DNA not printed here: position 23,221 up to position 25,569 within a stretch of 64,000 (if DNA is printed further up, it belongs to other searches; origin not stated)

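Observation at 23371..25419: ACS homolog with an altered Ni-binding motif: C-S-A-C in place of the canonical Cys-Gly-Cys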

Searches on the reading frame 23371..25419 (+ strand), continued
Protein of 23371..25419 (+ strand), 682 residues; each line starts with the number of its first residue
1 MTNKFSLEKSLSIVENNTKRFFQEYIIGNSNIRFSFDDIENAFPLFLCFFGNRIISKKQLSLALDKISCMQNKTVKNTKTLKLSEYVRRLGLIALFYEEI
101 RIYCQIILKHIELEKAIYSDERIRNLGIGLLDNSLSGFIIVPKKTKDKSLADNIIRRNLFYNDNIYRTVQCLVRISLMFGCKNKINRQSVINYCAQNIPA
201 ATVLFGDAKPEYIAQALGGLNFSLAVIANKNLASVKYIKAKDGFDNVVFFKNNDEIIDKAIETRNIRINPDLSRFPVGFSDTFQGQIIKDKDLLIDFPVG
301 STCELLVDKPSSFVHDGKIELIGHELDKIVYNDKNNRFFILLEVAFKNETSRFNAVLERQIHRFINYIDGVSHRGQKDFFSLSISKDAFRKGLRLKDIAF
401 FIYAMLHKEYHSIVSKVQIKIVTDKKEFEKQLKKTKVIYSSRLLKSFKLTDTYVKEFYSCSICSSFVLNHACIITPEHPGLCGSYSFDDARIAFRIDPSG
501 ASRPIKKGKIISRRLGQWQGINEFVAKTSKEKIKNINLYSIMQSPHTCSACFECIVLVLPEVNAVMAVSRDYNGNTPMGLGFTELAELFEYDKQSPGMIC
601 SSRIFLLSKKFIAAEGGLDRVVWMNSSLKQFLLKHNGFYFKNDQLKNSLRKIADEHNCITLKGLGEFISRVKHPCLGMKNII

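Call 44: find_homologous_proteins(query=P0008, max_evalue=1e-40)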
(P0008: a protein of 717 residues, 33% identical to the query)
Query P0008 (717 aa): 639 proteins with E <= 1e-40 among 8000 candidates; the best 120 are listed.
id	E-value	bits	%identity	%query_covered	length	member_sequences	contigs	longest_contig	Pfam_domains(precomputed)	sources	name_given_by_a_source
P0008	0.0e+0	1625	100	100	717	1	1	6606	PF18537.7,PF19436.5,PF03598.21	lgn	-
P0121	4.8e-291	985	60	100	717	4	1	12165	PF18537.7,PF19436.5,PF03598.21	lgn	-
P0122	1.6e-259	881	56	98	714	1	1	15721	PF18537.7,PF19436.5,PF03598.21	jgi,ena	-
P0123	8.6e-253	859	56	99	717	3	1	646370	PF18537.7,PF19436.5,PF03598.21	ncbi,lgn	-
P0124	3.1e-249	847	55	100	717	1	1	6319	PF18537.7,PF19436.5,PF03598.21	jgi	jgi:acetyl-CoA synthase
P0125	5.9e-245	833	53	98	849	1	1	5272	PF18537.7,PF19436.5,PF03598.21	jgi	-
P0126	1.2e-244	832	52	98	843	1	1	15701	PF18537.7,PF19436.5,PF03598.21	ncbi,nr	ncbi:MAG: acetyl-CoA decarbonylase/synthase complex subunit alpha/beta [Candidatus Omnitrophica bact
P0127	6.3e-244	830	51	98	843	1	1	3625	PF18537.7,PF19436.5,PF03598.21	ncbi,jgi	ncbi:MAG: acetyl-CoA decarbonylase/synthase complex subunit alpha/beta [Candidatus Omnitrophota bact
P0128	3.3e-243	827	52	100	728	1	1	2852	PF18537.7,PF19436.5,PF03598.21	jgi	jgi:acetyl-CoA synthase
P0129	3.9e-243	827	53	98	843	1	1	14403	PF18537.7,PF19436.5,PF03598.21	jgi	-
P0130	4.3e-242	823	51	100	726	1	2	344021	PF18537.7,PF19436.5,PF03598.21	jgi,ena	-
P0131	5.5e-242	823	51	100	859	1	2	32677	PF18537.7,PF19436.5,PF03598.21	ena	-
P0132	6.5e-242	823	52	98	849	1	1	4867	PF18537.7,PF19436.5,PF03598.21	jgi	-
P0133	1.4e-241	822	52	98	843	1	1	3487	PF18537.7,PF19436.5,PF03598.21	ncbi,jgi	ncbi:MAG: acetyl-CoA decarbonylase/synthase complex subunit alpha/beta [Candidatus Omnitrophota bact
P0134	2.2e-241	821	51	100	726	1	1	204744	PF18537.7,PF19436.5,PF03598.21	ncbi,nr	ncbi:MAG: acetyl-CoA decarbonylase/synthase complex subunit alpha/beta [Candidatus Omnitrophica bact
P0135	5.9e-241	820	51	98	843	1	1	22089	PF18537.7,PF19436.5,PF03598.21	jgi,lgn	jgi:acetyl-CoA synthase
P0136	9.7e-241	819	52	98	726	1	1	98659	PF18537.7,PF19436.5,PF03598.21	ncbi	ncbi:MAG: acetyl-CoA decarbonylase/synthase complex subunit alpha/beta [Candidatus Omnitrophota bact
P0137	1.2e-240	819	51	100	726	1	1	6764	PF18537.7,PF19436.5,PF03598.21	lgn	-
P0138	1.3e-240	819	54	97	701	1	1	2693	PF18537.7,PF19436.5,PF03598.21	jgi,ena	-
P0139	4.0e-240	817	52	98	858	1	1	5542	PF18537.7,PF19436.5,PF03598.21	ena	-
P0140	4.1e-240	817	52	98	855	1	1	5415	PF18537.7,PF19436.5,PF03598.21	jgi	-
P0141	4.6e-240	817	51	98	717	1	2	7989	PF18537.7,PF19436.5,PF03598.21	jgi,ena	-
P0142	6.6e-240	816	52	98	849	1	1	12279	PF18537.7,PF19436.5,PF03598.21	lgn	-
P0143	1.6e-239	815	52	98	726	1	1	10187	PF18537.7,PF19436.5,PF03598.21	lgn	-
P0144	1.6e-239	815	52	98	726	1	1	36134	PF18537.7,PF19436.5,PF03598.21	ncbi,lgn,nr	ncbi:MAG: CO dehydrogenase/CO-methylating acetyl-CoA synthase complex subunit beta [Candidatus Omnit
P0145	2.8e-238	811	52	98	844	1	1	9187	PF18537.7,PF19436.5,PF03598.21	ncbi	-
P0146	3.2e-238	811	52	98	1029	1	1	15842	PF18537.7,PF19436.5,PF07992.21,PF03598.21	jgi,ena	-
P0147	4.4e-238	810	52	98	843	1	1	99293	PF18537.7,PF19436.5,PF03598.21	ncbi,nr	ncbi:MAG: acetyl-CoA decarbonylase/synthase complex subunit alpha/beta [Candidatus Omnitrophica bact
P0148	6.6e-238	810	51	98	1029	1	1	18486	PF18537.7,PF19436.5,PF07992.21,PF03598.21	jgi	jgi:acetyl-CoA synthase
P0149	7.2e-238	809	52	98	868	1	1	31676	PF18537.7,PF19436.5,PF03598.21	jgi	jgi:acetyl-CoA synthase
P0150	7.4e-238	809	52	98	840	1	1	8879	PF18537.7,PF19436.5,PF03598.21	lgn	-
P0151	8.2e-238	809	52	98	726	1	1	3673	PF18537.7,PF19436.5,PF03598.21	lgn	-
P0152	1.7e-237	808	52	98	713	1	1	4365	PF18537.7,PF19436.5,PF03598.21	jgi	jgi:acetyl-CoA synthase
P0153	1.8e-237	808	51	98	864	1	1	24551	PF18537.7,PF19436.5,PF03598.21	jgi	jgi:acetyl-CoA synthase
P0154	3.0e-237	807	51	100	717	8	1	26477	PF18537.7,PF19436.5,PF03598.21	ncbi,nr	ncbi:MAG: acetyl-CoA decarbonylase/synthase complex subunit alpha/beta [Candidatus Omnitrophica bact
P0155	3.9e-237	807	52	97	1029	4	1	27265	PF18537.7,PF19436.5,PF07992.21,PF03598.21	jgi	jgi:acetyl-CoA synthase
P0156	4.8e-237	807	51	100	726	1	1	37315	PF18537.7,PF19436.5,PF03598.21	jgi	jgi:acetyl-CoA synthase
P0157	5.0e-237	807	51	98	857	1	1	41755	PF18537.7,PF19436.5,PF03598.21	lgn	-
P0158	6.1e-237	806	50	98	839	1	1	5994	PF18537.7,PF19436.5,PF03598.21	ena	-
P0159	6.5e-237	806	50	98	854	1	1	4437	PF18537.7,PF19436.5,PF03598.21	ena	-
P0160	7.6e-237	806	50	98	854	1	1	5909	PF18537.7,PF19436.5,PF03598.21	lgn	-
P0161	9.0e-237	806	52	98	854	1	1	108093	PF18537.7,PF19436.5,PF03598.21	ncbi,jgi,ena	ncbi:MAG: acetyl-CoA decarbonylase/synthase complex subunit alpha/beta [Candidatus Omnitrophota bact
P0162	1.0e-236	806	51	98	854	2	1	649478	PF18537.7,PF19436.5,PF03598.21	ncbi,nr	ncbi:MAG: acetyl-CoA decarbonylase/synthase complex subunit alpha/beta [Candidatus Omnitrophica bact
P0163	1.3e-236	805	52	98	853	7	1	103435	PF18537.7,PF19436.5,PF03598.21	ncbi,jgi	ncbi:MAG: acetyl-CoA decarbonylase/synthase complex subunit alpha/beta [Candidatus Omnitrophota bact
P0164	1.3e-236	805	51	98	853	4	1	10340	PF18537.7,PF19436.5,PF03598.21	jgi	-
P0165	1.5e-236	805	51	99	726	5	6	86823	PF18537.7,PF19436.5,PF03598.21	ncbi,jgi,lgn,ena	ncbi:MAG: acetyl-CoA decarbonylase/synthase complex subunit alpha/beta [Candidatus Omnitrophota bact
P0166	2.3e-236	805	50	100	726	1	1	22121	PF18537.7,PF19436.5,PF03598.21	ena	-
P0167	2.6e-236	804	51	98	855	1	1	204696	PF18537.7,PF19436.5,PF03598.21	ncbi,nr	ncbi:MAG: acetyl-CoA decarbonylase/synthase complex subunit alpha/beta [Candidatus Omnitrophica bact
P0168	3.3e-236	804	51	98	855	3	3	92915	PF18537.7,PF19436.5,PF03598.21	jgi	-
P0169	4.3e-236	804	52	98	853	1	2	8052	PF18537.7,PF19436.5,PF03598.21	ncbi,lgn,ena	-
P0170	4.4e-236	804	51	98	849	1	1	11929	PF18537.7,PF19436.5,PF03598.21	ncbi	-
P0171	4.8e-236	803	51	98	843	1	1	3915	PF18537.7,PF19436.5,PF03598.21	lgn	-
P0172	4.8e-236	803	51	98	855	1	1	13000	PF18537.7,PF19436.5,PF03598.21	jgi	jgi:acetyl-CoA synthase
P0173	6.0e-236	803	51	98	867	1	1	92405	PF18537.7,PF19436.5,PF03598.21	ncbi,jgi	jgi:acetyl-CoA synthase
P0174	7.4e-236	803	51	98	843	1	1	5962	PF18537.7,PF19436.5,PF03598.21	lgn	-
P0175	9.5e-236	802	52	98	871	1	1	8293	PF18537.7,PF19436.5,PF03598.21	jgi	-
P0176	1.3e-235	802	51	98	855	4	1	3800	PF18537.7,PF19436.5,PF03598.21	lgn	-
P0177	1.4e-235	802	51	98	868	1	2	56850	PF18537.7,PF19436.5,PF03598.21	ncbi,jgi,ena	-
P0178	1.5e-235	802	51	98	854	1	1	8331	PF18537.7,PF19436.5,PF03598.21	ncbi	ncbi:MAG: acetyl-CoA decarbonylase/synthase complex subunit alpha/beta [Candidatus Omnitrophota bact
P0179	1.5e-235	802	51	98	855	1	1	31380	PF18537.7,PF19436.5,PF03598.21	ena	-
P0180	2.3e-235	801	51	98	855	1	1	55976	PF18537.7,PF19436.5,PF03598.21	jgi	-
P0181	2.3e-235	801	51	98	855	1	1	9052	PF18537.7,PF19436.5,PF03598.21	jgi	-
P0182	3.7e-235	801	51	100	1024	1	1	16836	PF18537.7,PF19436.5,PF07992.21,PF13738.13,PF03598.21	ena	-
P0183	4.4e-235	800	51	98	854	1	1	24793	PF18537.7,PF19436.5,PF03598.21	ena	-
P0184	7.6e-235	799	51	98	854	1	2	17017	PF18537.7,PF19436.5,PF03598.21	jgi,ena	-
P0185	8.8e-235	799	50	98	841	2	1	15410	PF18537.7,PF19436.5,PF03598.21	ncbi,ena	-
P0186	1.0e-234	799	51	98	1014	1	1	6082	PF18537.7,PF19436.5,PF07992.21,PF03598.21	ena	-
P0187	1.1e-234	799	51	98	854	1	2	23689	PF18537.7,PF19436.5,PF03598.21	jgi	-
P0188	1.1e-234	799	50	98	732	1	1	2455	PF18537.7,PF19436.5,PF03598.21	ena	-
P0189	1.3e-234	799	50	98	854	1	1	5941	PF18537.7,PF19436.5,PF03598.21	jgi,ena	-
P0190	1.7e-234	798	50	98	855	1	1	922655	PF18537.7,PF19436.5,PF03598.21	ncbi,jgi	ncbi:MAG: acetyl-CoA decarbonylase/synthase complex subunit alpha/beta [Candidatus Omnitrophota bact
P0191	2.1e-234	798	51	98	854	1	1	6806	PF18537.7,PF19436.5,PF03598.21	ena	-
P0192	2.2e-234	798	50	100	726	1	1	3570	PF18537.7,PF19436.5,PF03598.21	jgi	-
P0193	3.0e-234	798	51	98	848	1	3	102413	PF18537.7,PF19436.5,PF03598.21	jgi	-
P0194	3.2e-234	797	51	100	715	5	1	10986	PF18537.7,PF19436.5,PF03598.21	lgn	-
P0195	3.4e-234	797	51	98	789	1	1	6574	PF18537.7,PF19436.5,PF03598.21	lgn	-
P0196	4.7e-234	797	50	100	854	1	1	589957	PF18537.7,PF19436.5,PF03598.21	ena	-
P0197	6.8e-234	796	51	98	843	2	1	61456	PF18537.7,PF19436.5,PF03598.21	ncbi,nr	ncbi:MAG: acetyl-CoA decarbonylase/synthase complex subunit alpha/beta [Candidatus Omnitrophica bact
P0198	7.9e-234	796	52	98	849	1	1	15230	PF18537.7,PF19436.5,PF03598.21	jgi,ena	-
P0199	9.3e-234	796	51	98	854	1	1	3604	PF18537.7,PF19436.5,PF03598.21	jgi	jgi:acetyl-CoA synthase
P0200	1.6e-233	795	51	98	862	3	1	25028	PF18537.7,PF19436.5,PF03598.21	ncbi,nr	ncbi:MAG: acetyl-CoA decarbonylase/synthase complex subunit alpha/beta [Candidatus Omnitrophota bact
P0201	2.5e-233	794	51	98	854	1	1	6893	PF18537.7,PF19436.5,PF03598.21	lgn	-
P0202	3.2e-233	794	50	100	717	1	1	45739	PF18537.7,PF19436.5,PF03598.21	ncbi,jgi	ncbi:MAG: acetyl-CoA decarbonylase/synthase complex subunit alpha/beta [Candidatus Omnitrophota bact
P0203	3.3e-233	794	51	98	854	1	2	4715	PF18537.7,PF19436.5,PF03598.21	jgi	jgi:acetyl-CoA synthase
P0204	4.4e-233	794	50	99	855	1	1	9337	PF18537.7,PF19436.5,PF03598.21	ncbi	-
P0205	4.7e-233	794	51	97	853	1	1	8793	PF18537.7,PF19436.5,PF03598.21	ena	-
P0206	8.2e-233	793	51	98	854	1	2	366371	PF18537.7,PF19436.5,PF03598.21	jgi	jgi:acetyl-CoA synthase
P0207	9.4e-233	793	50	98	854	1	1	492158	PF18537.7,PF19436.5,PF03598.21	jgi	jgi:acetyl-CoA synthase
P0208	1.2e-232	792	51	98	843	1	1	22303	PF18537.7,PF19436.5,PF03598.21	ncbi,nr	ncbi:MAG: acetyl-CoA decarbonylase/synthase complex subunit alpha/beta [Candidatus Omnitrophica bact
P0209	1.4e-232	792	50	98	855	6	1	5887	PF18537.7,PF19436.5,PF03598.21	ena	-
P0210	1.9e-232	792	50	98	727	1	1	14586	PF18537.7,PF19436.5,PF03598.21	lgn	-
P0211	2.0e-232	792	51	98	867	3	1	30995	PF18537.7,PF19436.5,PF03598.21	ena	-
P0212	2.9e-232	791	51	97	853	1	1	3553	PF18537.7,PF19436.5,PF03598.21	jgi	-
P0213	3.1e-232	791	51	97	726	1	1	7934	PF18537.7,PF19436.5,PF03598.21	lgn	-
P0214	3.1e-232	791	51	98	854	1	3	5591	PF18537.7,PF19436.5,PF03598.21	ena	-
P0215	3.2e-232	791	50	98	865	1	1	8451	PF18537.7,PF19436.5,PF03598.21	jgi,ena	-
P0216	3.6e-232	791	50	98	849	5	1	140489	PF18537.7,PF19436.5,PF03598.21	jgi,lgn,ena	-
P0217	4.1e-232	790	50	98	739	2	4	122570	PF18537.7,PF19436.5,PF03598.21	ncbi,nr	ncbi:MAG: CO dehydrogenase/CO-methylating acetyl-CoA synthase complex subunit beta [Candidatus Omnit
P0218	4.3e-232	790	50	98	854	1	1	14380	PF18537.7,PF19436.5,PF03598.21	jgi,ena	-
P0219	4.4e-232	790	50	98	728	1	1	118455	PF18537.7,PF19436.5,PF03598.21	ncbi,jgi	jgi:acetyl-CoA synthase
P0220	6.1e-232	790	51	97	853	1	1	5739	PF18537.7,PF19436.5,PF03598.21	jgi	jgi:acetyl-CoA synthase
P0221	6.3e-232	790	50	98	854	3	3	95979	PF18537.7,PF19436.5,PF03598.21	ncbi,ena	-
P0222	7.6e-232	790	50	98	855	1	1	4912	PF18537.7,PF19436.5,PF03598.21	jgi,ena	-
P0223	1.0e-231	789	50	98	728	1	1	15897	PF18537.7,PF19436.5,PF03598.21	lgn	-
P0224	1.2e-231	789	49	98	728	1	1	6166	PF18537.7,PF19436.5,PF03598.21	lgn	-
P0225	1.3e-231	789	50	98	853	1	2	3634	PF18537.7,PF19436.5,PF03598.21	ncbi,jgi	-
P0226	1.4e-231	789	50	97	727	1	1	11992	PF18537.7,PF19436.5,PF03598.21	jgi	jgi:acetyl-CoA synthase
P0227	1.5e-231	789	51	98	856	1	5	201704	PF18537.7,PF19436.5,PF03598.21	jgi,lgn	-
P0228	1.6e-231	789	51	97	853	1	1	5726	PF18537.7,PF19436.5,PF03598.21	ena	-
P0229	1.7e-231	788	51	98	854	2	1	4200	PF18537.7,PF19436.5,PF03598.21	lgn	-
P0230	1.7e-231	788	51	98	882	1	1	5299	PF18537.7,PF19436.5,PF03598.21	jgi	-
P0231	1.9e-231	788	50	98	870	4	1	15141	PF18537.7,PF19436.5,PF03598.21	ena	-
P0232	2.9e-231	788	50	98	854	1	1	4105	PF18537.7,PF19436.5,PF03598.21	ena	-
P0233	3.0e-231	788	51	98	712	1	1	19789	PF18537.7,PF19436.5,PF03598.21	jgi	-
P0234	8.4e-231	786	50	98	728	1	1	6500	PF18537.7,PF19436.5,PF03598.21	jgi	-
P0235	8.6e-231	786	50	98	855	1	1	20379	PF18537.7,PF19436.5,PF03598.21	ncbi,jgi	ncbi:MAG: acetyl-CoA decarbonylase/synthase complex subunit alpha/beta [Candidatus Omnitrophota bact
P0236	1.1e-230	786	49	98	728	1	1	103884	PF18537.7,PF19436.5,PF03598.21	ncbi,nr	ncbi:MAG: CO dehydrogenase/CO-methylating acetyl-CoA synthase complex subunit beta [Candidatus Omnit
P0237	1.9e-230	785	51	98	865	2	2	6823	PF18537.7,PF19436.5,PF03598.21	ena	-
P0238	2.0e-230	785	50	98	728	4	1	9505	PF18537.7,PF19436.5,PF03598.21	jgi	-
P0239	4.3e-230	784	51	98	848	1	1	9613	PF18537.7,PF19436.5,PF03598.21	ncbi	-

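Call 46: find_encoding_contigs(protein=P0123, flank=10000, max_places=1)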
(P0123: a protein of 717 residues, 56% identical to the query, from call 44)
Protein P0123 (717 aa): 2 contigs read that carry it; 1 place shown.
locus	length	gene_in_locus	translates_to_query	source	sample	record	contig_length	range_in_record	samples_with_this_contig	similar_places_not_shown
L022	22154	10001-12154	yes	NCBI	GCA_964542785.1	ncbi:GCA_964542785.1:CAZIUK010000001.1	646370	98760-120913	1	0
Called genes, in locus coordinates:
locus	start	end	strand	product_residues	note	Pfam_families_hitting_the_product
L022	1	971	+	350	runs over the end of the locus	PF05496:RuvB_N, PF07728:AAA_5 (weak), PF00004:AAA, PF17864:AAA_lid_4, PF05491:WHD_RuvB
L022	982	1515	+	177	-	PF02677:QueH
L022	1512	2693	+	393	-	PF02638:GHL10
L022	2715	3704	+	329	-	PF02547:Queuosine_synth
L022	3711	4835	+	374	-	PF01702:TGT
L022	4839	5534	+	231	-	PF01746:tRNA_m1G_MT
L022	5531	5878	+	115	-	PF01245:Ribosomal_L19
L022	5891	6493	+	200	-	PF01351:RNase_HII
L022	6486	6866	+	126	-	PF08378:NERD (weak), PF02021:UPF0102, PF01939:NucS_C (weak)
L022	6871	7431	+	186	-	PF04961:FTCD_C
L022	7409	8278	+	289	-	PF00763:THF_DHG_CYH, PF02882:THF_DHG_CYH_C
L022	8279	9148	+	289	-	PF02219:MTHFR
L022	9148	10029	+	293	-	PF07992:Pyr_redox_2, PF13738:Pyr_redox_3 (faint)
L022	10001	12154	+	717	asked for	PF18537:CODH_A_N, PF03598:CdhC, PF19436:ACS_CODH_B_C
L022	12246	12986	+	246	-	PF13428:TPR_14 (faint), PF13432:TPR_16 (weak), PF13414:TPR_11, PF13424:TPR_12 (weak), PF13431:TPR_17 (weak), PF00515:TPR_1 (weak), PF07719:TPR_2 (weak), PF13181:TPR_8 (weak), +2 more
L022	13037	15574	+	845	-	PF02739:5_3_exonuc_N, PF01367:5_3_exonuc, PF01612:DNA_pol_A_exo1 (faint), PF22619:DNA_polI_exo1, PF00476:DNA_pol_A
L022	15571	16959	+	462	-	PF08323:Glyco_transf_5, PF13439:Glyco_transf_4 (faint), PF00534:Glycos_transf_1, PF13692:Glyco_trans_1_4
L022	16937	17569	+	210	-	PF01121:CoaE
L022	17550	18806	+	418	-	PF07498:Rho_N, PF07497:Rho_RNA_bind, PF00006:ATP-synt_ab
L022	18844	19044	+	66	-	PF01197:Ribosomal_L31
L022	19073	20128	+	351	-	PF03462:PCRF, PF00472:RF-1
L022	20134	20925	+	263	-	PF17827:PrmC_N, PF05175:MTS, PF06325:PrmA (weak), PF13847:Methyltransf_31 (weak), PF13649:Methyltransf_25 (weak)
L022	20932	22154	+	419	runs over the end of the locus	PF00275:EPSP_synthase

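Call 47: find_encoding_contigs(protein=P0154, flank=10000, max_places=1)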
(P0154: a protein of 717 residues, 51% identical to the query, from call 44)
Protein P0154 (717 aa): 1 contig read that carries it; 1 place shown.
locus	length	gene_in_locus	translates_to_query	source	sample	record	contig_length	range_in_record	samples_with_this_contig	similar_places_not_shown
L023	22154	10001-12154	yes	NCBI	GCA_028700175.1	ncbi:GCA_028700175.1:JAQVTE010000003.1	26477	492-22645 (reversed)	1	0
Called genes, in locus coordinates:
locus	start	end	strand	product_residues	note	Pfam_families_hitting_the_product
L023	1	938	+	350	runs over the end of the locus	PF05496:RuvB_N, PF07728:AAA_5 (weak), PF00004:AAA, PF17864:AAA_lid_4, PF05491:WHD_RuvB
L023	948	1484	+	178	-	PF02677:QueH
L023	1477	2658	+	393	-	PF02638:GHL10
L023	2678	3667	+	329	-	PF02547:Queuosine_synth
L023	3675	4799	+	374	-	PF01702:TGT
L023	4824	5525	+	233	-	PF01746:tRNA_m1G_MT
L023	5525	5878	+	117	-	PF01245:Ribosomal_L19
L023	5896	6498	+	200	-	PF01351:RNase_HII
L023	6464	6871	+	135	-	PF02021:UPF0102, PF01939:NucS_C (weak)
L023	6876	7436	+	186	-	PF04961:FTCD_C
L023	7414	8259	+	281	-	PF00763:THF_DHG_CYH, PF02882:THF_DHG_CYH_C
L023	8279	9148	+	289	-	PF02219:MTHFR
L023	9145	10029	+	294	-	PF07992:Pyr_redox_2, PF13738:Pyr_redox_3 (faint), PF07992:Pyr_redox_2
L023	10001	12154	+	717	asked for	PF18537:CODH_A_N, PF03598:CdhC, PF19436:ACS_CODH_B_C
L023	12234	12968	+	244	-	PF13176:TPR_7 (faint), PF00515:TPR_1 (weak), PF13432:TPR_16, PF13414:TPR_11, PF13424:TPR_12 (weak), PF14559:TPR_19, PF13431:TPR_17, PF00515:TPR_1 (weak), +3 more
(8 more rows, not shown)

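Call 48: find_encoding_contigs(protein=P0202, flank=10000, max_places=1)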
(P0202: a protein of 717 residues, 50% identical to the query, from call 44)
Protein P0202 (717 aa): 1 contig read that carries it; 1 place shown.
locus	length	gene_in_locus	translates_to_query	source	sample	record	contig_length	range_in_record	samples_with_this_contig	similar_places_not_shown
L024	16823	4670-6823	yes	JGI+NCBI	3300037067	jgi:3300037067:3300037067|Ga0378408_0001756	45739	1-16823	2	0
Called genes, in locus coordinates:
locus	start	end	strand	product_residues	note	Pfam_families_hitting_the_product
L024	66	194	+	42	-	PF01746:tRNA_m1G_MT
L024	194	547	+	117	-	PF01245:Ribosomal_L19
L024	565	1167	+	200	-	PF01351:RNase_HII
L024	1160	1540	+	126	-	PF08378:NERD (faint), PF02021:UPF0102, PF01939:NucS_C (faint)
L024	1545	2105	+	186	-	PF04961:FTCD_C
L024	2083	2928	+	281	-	PF00763:THF_DHG_CYH, PF02882:THF_DHG_CYH_C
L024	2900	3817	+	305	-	PF02219:MTHFR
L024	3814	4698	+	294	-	PF07992:Pyr_redox_2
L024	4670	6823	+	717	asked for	PF18537:CODH_A_N, PF03598:CdhC, PF19436:ACS_CODH_B_C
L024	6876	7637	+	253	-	PF13176:TPR_7 (faint), PF13424:TPR_12 (faint), PF07719:TPR_2 (weak), PF00515:TPR_1 (weak), PF13414:TPR_11, PF14559:TPR_19 (weak), PF13431:TPR_17, PF00515:TPR_1 (weak), +3 more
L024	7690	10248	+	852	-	PF02739:5_3_exonuc_N, PF01367:5_3_exonuc, PF01612:DNA_pol_A_exo1 (weak), PF22619:DNA_polI_exo1, PF00476:DNA_pol_A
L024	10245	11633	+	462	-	PF08323:Glyco_transf_5, PF13439:Glyco_transf_4 (weak), PF00534:Glycos_transf_1, PF13692:Glyco_trans_1_4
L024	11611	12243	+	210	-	PF01121:CoaE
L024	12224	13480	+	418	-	PF07498:Rho_N, PF07497:Rho_RNA_bind, PF00006:ATP-synt_ab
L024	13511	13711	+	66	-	PF01197:Ribosomal_L31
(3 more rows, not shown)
